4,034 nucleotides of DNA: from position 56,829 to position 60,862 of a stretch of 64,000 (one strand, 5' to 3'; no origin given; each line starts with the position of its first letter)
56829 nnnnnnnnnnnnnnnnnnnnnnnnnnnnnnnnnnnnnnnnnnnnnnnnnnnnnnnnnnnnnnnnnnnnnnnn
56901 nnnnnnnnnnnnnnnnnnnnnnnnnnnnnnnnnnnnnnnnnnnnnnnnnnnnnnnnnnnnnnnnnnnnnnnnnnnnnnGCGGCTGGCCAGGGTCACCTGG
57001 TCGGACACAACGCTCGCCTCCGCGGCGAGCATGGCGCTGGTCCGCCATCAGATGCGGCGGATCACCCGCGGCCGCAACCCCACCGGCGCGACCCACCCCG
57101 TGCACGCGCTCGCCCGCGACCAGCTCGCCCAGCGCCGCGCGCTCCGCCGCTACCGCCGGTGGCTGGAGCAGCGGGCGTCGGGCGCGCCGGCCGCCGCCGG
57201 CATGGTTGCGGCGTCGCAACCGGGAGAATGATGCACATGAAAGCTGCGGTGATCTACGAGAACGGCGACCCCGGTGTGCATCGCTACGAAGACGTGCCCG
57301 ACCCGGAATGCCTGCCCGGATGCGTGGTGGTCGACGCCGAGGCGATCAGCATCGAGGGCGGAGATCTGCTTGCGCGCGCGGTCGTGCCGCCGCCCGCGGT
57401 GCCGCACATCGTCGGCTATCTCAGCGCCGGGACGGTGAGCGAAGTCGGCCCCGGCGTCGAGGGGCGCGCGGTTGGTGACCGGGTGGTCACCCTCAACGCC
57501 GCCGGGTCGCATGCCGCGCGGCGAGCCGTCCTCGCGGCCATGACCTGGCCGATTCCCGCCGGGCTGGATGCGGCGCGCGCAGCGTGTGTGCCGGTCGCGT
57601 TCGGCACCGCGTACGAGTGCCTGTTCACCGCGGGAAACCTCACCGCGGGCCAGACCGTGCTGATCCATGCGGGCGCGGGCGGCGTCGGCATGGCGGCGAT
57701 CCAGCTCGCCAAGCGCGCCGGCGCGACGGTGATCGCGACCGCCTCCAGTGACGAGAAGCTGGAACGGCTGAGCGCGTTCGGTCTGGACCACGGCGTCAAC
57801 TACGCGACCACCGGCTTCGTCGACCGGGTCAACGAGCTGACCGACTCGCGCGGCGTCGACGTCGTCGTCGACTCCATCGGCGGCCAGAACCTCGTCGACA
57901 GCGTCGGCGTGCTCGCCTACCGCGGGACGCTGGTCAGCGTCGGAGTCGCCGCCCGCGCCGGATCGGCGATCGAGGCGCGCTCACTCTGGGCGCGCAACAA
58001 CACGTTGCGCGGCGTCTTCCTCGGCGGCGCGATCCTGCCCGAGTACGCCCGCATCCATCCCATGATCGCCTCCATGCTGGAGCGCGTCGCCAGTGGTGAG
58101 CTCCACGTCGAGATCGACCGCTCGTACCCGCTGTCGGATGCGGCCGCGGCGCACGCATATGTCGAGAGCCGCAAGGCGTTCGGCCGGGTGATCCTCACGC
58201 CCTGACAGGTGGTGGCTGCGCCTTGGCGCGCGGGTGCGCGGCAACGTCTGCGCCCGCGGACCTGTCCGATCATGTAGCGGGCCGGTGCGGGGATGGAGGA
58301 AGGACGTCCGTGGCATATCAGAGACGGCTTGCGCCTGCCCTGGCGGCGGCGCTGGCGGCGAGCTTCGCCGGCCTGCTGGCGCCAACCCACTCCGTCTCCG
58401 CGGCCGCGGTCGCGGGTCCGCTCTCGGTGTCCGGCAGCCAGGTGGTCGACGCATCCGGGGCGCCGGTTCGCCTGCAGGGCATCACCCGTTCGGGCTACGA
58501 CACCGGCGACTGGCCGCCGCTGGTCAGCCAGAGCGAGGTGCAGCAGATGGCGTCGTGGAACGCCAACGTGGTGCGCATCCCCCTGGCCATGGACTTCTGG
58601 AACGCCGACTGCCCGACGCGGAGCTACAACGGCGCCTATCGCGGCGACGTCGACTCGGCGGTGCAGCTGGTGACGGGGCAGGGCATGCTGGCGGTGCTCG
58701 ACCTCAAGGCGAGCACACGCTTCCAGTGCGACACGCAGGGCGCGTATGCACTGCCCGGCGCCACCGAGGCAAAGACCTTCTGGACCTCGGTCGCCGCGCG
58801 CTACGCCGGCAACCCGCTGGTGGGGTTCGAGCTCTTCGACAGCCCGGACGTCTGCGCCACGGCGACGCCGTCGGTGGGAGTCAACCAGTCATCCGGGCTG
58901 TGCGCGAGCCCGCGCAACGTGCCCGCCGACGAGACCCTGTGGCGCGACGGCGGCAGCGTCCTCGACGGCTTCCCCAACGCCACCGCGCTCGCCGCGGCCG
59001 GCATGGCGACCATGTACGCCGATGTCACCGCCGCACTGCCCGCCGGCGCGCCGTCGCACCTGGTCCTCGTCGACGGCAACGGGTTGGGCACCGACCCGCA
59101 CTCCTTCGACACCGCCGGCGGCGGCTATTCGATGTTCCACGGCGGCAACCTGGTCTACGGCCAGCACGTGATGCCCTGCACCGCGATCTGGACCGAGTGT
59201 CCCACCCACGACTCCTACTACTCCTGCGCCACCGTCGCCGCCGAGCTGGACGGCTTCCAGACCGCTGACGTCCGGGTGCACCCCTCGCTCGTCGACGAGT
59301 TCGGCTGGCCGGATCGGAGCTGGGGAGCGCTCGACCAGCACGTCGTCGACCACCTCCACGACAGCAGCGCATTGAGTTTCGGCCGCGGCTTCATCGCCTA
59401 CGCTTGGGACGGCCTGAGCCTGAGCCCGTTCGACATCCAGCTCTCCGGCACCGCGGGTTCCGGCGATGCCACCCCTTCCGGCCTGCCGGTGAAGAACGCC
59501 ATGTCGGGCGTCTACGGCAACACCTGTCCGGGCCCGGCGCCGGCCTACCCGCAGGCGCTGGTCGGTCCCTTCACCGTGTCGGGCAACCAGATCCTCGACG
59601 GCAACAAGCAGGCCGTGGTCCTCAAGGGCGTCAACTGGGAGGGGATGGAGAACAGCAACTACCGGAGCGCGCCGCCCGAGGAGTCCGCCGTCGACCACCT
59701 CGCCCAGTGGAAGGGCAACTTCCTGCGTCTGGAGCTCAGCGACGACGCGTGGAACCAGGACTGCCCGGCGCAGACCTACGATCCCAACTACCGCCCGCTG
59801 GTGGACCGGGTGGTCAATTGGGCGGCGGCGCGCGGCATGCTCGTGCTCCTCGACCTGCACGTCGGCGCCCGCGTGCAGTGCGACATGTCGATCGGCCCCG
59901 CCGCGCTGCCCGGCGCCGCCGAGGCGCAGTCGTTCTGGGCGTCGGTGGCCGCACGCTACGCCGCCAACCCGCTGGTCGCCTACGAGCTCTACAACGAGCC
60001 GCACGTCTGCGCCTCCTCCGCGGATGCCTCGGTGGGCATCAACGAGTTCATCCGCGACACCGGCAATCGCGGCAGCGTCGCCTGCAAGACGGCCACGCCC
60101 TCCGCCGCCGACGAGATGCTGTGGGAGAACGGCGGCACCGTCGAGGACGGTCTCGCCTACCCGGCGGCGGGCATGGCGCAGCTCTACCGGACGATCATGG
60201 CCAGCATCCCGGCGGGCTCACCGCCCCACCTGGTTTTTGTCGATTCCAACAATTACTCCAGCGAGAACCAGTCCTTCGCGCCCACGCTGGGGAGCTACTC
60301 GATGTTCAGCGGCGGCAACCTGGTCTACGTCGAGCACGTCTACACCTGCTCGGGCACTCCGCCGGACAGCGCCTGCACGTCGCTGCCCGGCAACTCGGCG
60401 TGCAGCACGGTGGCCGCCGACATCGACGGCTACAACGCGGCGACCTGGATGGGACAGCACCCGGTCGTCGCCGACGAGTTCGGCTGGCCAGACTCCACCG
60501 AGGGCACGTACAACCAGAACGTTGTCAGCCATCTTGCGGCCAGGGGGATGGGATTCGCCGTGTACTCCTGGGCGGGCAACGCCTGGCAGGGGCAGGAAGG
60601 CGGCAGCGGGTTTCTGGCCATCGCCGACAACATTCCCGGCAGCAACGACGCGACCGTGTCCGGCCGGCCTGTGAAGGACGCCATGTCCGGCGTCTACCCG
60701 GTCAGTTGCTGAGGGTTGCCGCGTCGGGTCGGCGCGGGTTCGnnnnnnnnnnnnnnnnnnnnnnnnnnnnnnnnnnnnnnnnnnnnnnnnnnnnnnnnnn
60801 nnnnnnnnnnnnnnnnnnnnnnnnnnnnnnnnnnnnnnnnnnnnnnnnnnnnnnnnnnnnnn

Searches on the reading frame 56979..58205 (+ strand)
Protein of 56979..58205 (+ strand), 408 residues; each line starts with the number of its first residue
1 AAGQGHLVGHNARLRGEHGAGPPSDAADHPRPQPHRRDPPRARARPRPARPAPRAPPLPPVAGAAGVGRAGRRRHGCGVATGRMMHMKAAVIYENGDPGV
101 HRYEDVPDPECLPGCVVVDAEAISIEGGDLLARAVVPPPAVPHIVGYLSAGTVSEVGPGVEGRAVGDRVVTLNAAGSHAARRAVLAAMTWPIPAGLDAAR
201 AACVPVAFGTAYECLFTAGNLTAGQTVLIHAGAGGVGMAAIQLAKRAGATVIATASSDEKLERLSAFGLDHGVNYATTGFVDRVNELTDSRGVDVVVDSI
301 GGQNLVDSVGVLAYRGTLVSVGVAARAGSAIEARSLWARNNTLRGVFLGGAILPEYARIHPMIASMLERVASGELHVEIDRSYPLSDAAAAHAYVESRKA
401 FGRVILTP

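Call 45: search_protein_families(library=pfam, proteins=[window:56979-58205:+], max_evalue=0.0001)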
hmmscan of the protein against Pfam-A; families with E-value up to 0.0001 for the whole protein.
window:56979-58205:+ (408 aa): 3 families
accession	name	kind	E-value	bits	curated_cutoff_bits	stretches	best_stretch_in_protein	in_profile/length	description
PF00107.32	ADH_zinc_N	-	2.5e-29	102.3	31.8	1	235-356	1-120/129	Zinc-binding dehydrogenase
PF13602.12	ADH_zinc_N_2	-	5.3e-23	82.9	27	1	268-406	2-134/134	Zinc-binding dehydrogenase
PF08240.17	ADH_N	-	7.3e-08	33.1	23.5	1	113-171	2-62/104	Alcohol dehydrogenase GroES-like domain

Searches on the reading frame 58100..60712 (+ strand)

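Call 45: search_protein_families(library=pfam, proteins=[window:58100-60712:+], max_evalue=0.0001)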
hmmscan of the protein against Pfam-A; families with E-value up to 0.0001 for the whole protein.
window:58100-60712:+ (870 aa): 2 families
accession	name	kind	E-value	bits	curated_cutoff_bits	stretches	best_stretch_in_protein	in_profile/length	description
PF00150.24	Cellulase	-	9.6e-41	140.5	23.5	2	509-826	6-270/272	Cellulase (glycosyl hydrolase family 5)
PF13204.13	Apiosidase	-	1.8e-06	28.2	26.5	0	551-628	71-146/320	Apiosidase-like, catalytic domain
